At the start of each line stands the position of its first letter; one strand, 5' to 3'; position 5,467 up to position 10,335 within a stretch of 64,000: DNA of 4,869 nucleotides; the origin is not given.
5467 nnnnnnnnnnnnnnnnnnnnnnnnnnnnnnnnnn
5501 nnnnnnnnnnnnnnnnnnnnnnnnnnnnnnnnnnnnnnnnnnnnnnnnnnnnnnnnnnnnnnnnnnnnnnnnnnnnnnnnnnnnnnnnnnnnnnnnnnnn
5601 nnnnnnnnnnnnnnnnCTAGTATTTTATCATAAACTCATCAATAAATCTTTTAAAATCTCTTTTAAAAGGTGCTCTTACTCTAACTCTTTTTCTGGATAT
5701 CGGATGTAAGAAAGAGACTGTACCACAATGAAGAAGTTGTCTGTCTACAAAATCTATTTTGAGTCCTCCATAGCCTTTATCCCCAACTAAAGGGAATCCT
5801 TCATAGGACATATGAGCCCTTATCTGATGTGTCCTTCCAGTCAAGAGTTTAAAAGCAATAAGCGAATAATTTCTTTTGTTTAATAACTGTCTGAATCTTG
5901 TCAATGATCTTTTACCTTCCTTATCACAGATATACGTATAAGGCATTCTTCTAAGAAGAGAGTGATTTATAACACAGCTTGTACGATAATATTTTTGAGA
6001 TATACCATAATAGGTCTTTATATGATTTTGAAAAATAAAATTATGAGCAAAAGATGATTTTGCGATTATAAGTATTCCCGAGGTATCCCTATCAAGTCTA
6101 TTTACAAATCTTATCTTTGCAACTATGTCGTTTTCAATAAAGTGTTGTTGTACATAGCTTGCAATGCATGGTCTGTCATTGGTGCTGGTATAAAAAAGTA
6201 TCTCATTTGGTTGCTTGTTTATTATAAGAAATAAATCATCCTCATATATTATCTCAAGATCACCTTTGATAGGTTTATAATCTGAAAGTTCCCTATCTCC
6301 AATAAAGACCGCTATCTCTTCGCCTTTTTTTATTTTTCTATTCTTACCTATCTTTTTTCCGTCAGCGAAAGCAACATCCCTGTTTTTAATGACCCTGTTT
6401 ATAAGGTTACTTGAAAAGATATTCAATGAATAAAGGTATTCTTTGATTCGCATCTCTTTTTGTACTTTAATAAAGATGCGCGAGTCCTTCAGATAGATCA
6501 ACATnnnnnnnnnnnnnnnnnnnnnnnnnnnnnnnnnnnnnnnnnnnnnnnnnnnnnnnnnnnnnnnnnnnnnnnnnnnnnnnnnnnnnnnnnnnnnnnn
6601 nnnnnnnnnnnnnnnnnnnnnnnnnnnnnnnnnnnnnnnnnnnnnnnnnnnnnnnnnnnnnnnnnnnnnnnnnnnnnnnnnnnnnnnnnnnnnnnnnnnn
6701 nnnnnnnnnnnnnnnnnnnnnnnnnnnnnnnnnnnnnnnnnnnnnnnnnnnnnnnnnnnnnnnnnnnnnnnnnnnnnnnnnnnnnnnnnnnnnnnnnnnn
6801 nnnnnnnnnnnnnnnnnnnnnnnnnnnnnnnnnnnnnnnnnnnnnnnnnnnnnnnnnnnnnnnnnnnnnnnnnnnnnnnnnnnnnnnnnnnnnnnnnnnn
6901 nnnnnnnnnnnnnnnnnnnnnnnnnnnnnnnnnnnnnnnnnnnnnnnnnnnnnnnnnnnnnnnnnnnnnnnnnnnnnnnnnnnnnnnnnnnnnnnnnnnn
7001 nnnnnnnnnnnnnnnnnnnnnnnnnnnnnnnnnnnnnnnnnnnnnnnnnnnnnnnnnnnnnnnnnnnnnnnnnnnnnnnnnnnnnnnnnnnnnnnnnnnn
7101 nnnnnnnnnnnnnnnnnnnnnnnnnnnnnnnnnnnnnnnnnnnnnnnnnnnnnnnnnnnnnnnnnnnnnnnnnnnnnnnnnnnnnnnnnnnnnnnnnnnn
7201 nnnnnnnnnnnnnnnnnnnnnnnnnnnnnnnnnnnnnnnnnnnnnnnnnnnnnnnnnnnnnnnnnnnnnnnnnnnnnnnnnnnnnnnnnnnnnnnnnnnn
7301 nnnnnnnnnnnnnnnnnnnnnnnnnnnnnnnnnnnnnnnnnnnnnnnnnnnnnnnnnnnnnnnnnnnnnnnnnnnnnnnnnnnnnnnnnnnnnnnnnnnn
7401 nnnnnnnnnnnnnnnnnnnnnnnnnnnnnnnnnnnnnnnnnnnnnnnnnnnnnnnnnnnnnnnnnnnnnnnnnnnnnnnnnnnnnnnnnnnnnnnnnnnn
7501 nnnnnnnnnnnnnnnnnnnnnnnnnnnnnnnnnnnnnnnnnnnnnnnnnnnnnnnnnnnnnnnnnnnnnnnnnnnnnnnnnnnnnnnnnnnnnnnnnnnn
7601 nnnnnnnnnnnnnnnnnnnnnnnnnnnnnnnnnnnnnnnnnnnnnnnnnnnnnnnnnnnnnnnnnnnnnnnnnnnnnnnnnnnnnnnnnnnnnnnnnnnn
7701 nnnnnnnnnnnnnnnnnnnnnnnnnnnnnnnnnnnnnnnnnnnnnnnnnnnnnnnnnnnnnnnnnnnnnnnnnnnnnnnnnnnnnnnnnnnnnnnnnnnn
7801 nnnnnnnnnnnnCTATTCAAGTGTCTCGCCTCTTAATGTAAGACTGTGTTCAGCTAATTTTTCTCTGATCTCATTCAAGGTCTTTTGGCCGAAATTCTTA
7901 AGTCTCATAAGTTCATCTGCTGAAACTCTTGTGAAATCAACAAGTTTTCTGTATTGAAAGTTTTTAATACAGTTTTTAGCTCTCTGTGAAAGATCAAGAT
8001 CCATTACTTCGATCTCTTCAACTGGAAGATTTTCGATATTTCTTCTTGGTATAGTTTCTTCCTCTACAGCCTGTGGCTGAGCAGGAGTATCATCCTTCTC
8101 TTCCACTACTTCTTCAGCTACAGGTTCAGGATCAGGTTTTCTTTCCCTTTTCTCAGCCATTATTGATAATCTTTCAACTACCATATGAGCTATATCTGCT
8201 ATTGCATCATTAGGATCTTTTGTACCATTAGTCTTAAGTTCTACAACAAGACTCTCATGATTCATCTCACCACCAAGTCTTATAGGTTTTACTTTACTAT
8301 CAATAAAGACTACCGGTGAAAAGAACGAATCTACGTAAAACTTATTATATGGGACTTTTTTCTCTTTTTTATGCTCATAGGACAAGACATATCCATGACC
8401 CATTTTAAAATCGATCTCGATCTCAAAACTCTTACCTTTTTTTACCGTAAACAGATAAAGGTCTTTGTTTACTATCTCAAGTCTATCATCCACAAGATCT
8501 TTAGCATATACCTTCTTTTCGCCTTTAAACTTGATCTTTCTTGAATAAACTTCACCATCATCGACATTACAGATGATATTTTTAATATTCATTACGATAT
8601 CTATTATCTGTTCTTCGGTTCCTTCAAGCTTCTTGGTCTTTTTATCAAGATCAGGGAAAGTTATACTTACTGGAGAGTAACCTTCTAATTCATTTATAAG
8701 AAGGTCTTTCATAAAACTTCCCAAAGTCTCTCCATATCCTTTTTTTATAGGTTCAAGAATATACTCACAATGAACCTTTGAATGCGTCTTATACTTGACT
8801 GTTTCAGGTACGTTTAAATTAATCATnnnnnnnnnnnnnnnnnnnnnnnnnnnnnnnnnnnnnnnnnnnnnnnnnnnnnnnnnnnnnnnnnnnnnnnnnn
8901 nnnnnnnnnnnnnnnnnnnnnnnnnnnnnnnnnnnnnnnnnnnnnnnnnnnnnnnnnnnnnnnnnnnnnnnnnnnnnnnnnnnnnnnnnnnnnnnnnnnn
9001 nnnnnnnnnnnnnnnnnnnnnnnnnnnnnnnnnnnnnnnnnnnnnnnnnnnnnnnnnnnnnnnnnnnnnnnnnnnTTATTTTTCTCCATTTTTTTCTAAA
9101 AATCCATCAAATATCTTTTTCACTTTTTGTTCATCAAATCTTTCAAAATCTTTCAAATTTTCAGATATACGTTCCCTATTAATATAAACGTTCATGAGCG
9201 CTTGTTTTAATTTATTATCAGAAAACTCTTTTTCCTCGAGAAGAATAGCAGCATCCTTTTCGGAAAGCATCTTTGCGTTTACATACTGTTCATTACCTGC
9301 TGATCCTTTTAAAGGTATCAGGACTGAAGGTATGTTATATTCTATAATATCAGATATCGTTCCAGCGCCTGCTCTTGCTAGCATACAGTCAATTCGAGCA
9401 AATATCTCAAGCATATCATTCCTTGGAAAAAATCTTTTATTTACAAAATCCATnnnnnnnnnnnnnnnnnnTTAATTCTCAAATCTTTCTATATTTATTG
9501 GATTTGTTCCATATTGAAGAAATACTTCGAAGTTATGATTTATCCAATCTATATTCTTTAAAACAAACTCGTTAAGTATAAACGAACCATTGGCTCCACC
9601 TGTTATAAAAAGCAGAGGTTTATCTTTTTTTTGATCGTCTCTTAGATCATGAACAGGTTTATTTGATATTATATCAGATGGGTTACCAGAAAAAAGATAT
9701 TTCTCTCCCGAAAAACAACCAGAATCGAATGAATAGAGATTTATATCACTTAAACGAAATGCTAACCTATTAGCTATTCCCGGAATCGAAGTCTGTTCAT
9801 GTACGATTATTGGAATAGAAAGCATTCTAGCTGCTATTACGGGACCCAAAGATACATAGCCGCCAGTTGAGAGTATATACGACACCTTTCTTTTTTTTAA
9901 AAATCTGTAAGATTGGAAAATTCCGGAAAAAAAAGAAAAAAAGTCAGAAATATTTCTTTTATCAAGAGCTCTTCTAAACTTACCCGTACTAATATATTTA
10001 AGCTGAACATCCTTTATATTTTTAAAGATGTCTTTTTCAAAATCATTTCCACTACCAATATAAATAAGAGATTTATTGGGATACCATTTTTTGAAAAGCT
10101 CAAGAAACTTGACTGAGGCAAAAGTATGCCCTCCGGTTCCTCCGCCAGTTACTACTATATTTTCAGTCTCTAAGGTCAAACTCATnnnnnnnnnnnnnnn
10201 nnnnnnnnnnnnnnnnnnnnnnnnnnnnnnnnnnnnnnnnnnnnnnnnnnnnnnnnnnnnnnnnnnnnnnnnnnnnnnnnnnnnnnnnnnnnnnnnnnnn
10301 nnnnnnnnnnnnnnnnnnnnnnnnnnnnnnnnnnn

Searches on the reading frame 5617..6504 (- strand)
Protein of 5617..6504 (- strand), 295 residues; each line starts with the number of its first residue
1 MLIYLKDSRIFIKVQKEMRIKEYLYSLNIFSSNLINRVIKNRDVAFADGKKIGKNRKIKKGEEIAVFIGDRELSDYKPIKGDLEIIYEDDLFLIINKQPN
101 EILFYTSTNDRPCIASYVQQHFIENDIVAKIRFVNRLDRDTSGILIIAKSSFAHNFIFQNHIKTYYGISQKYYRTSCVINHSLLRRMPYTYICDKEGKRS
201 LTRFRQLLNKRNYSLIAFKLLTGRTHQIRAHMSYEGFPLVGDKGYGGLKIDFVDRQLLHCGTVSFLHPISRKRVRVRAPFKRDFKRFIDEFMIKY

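Call 51: search_protein_families(library=pfam, proteins=[window:5617-6504:-], max_evalue=0.0001)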
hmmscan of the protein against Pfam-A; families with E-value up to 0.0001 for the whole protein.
window:5617-6504:- (295 aa): 1 family
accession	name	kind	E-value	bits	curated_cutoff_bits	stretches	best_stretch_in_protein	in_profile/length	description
PF00849.27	PseudoU_synth_2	-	2.8e-19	70.3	26.8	1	124-233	32-151/152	RNA pseudouridylate synthase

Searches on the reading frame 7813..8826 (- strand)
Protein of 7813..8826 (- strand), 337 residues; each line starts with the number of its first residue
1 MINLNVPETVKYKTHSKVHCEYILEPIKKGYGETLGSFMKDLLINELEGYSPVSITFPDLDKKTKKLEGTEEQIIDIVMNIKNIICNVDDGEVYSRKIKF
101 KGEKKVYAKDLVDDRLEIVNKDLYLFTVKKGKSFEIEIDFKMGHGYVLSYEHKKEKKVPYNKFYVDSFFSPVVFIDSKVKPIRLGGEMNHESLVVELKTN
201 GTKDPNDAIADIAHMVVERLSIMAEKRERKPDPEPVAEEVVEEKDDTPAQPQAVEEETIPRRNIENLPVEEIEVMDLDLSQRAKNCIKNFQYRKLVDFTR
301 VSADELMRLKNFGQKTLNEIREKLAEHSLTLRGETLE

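Call 51: search_protein_families(library=pfam, proteins=[window:7813-8826:-], max_evalue=0.0001)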
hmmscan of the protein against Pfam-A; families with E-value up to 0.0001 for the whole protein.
window:7813-8826:- (337 aa): 2 families
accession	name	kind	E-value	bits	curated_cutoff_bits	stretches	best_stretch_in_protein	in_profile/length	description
PF01000.31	RNA_pol_A_bac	-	7.3e-19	68.6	33.9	1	65-170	11-119/119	RNA polymerase Rpb3/RpoA insert domain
PF03118.21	RNA_pol_A_CTD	-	7.3e-16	58.1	23.8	1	266-326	7-67/67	Bacterial RNA polymerase, alpha chain C terminal domain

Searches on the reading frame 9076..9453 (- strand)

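Call 51: search_protein_families(library=pfam, proteins=[window:9076-9453:-], max_evalue=0.0001)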
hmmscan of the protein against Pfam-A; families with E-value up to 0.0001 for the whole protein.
window:9076-9453:- (125 aa): 2 families
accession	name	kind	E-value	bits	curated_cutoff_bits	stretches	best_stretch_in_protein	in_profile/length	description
PF04101.22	Glyco_tran_28_C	-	4.6e-19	69.5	22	1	12-106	63-157/166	Glycosyltransferase family 28 C-terminal domain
PF00201.24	UDPGT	-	4.9e-06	26.1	19.5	1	8-102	329-417/499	UDP-glucoronosyl and UDP-glucosyl transferase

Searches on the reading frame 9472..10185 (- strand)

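Call 52: search_protein_families(library=pfam, proteins=[window:9472-10185:-], max_evalue=0.0001)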
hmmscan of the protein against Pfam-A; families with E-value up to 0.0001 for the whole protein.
window:9472-10185:- (237 aa): 1 family
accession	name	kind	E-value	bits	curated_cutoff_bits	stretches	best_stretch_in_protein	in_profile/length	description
PF03033.26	Glyco_transf_28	-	9.2e-27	94.3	26.2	1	10-143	1-131/139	Glycosyltransferase family 28 N-terminal domain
